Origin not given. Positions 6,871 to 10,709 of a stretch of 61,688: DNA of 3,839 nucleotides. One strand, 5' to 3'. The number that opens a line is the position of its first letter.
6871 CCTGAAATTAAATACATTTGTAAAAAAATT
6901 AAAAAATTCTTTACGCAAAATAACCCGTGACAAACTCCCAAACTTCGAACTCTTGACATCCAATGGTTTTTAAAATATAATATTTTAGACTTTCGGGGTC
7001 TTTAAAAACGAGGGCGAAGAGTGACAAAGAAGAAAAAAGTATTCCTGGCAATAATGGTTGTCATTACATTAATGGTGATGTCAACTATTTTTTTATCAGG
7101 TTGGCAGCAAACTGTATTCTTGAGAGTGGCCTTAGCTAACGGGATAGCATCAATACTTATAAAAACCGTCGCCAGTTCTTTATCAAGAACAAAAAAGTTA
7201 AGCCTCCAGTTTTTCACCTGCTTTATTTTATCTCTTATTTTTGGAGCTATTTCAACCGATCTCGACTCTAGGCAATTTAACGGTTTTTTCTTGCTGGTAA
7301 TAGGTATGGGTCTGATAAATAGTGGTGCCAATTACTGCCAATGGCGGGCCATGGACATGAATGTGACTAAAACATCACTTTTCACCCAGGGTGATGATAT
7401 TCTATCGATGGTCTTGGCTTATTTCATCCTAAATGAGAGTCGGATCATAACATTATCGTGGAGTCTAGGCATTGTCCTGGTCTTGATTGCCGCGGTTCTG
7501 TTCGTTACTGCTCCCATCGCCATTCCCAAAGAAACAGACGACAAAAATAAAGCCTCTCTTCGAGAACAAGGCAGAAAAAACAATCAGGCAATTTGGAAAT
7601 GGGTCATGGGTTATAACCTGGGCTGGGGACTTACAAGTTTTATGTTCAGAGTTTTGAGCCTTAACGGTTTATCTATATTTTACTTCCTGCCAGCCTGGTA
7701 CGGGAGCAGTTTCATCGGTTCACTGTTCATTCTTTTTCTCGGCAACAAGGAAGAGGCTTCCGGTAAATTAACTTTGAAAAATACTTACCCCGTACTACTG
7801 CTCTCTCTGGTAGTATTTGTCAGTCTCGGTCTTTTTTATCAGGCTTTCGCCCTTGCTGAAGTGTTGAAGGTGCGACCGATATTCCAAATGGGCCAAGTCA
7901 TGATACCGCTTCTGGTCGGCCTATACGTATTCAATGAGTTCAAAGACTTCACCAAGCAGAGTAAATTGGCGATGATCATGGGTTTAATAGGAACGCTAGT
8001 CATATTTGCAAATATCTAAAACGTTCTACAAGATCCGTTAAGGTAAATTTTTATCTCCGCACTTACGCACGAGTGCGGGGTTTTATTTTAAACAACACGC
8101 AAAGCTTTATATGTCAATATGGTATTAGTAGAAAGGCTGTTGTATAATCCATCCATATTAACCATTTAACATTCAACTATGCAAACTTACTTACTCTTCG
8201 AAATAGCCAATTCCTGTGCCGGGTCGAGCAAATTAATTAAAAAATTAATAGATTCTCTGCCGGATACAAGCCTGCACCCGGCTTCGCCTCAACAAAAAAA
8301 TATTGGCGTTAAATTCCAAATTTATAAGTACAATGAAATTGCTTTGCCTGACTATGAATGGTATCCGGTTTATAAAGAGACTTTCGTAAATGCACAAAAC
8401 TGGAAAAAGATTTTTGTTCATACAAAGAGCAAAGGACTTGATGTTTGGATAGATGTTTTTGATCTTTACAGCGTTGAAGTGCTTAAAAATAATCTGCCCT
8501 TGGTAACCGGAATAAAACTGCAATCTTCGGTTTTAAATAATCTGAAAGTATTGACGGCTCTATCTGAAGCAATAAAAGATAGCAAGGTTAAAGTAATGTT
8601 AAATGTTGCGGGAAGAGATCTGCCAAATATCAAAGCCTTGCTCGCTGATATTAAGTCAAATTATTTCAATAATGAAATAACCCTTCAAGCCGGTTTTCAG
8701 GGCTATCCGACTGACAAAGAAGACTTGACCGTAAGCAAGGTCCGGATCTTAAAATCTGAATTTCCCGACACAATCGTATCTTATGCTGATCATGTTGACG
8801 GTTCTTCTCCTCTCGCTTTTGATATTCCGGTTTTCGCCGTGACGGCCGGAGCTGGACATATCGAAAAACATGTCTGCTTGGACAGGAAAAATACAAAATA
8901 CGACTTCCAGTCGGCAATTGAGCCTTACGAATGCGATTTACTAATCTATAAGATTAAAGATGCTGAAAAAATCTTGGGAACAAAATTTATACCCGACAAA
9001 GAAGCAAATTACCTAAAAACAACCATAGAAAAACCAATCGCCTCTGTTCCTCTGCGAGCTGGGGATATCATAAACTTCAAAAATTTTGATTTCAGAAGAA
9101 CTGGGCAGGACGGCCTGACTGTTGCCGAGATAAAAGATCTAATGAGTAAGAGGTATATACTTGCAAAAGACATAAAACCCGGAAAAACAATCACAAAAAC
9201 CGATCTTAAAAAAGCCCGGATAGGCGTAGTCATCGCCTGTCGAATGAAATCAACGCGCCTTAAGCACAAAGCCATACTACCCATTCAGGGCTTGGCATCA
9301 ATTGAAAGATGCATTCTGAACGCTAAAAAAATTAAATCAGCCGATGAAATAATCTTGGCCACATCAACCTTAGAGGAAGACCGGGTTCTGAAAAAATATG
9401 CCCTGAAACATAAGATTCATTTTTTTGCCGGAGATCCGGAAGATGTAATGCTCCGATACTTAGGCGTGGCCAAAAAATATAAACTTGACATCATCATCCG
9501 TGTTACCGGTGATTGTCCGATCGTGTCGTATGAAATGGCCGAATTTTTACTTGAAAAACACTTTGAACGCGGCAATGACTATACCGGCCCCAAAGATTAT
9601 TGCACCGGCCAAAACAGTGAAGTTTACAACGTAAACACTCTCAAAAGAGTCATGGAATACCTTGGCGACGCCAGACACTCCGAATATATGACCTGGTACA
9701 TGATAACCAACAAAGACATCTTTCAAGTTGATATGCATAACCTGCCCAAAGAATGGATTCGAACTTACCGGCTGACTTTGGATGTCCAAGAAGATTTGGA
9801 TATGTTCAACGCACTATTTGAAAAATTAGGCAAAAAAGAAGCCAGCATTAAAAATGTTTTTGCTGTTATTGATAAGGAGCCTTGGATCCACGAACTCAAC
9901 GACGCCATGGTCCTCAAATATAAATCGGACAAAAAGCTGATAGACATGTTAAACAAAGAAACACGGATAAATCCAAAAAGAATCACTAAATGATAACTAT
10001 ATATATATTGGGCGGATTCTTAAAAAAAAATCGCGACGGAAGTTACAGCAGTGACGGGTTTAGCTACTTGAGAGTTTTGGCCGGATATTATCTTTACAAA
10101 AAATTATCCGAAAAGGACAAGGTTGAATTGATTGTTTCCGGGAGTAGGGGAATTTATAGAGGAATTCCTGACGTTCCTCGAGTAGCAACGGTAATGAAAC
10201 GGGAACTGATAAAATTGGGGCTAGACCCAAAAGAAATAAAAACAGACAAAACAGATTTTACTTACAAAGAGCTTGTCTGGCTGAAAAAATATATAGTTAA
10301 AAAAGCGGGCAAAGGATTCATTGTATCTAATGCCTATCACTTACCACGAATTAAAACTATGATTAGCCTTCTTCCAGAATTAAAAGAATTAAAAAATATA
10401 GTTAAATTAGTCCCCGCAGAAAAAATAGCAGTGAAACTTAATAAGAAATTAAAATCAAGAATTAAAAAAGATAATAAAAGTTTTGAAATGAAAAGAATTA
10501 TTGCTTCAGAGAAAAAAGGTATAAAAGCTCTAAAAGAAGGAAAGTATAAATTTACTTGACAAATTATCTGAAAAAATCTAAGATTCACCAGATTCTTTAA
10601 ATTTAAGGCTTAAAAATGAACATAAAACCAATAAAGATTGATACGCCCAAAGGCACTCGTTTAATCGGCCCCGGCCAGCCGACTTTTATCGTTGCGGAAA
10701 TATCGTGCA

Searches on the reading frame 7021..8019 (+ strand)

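Call 12: search_protein_families(library=pfam, proteins=[window:7021-8019:+], max_evalue=0.0001)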
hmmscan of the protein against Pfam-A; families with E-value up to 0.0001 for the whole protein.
window:7021-8019:+ (332 aa): 1 family
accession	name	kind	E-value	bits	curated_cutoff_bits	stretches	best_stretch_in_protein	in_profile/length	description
PF00892.27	EamA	-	3.4e-06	27.8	28.2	1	34-162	8-134/135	EamA-like transporter family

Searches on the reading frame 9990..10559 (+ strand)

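Call 12: search_protein_families(library=pfam, proteins=[window:9990-10559:+], max_evalue=0.0001)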
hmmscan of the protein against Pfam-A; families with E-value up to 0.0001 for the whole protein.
window:9990-10559:+ (189 aa): 1 family
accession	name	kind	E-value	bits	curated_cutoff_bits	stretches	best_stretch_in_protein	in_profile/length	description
PF02698.23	DUF218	-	1.9e-10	41.2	27.6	1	4-128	3-103/133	DUF218 domain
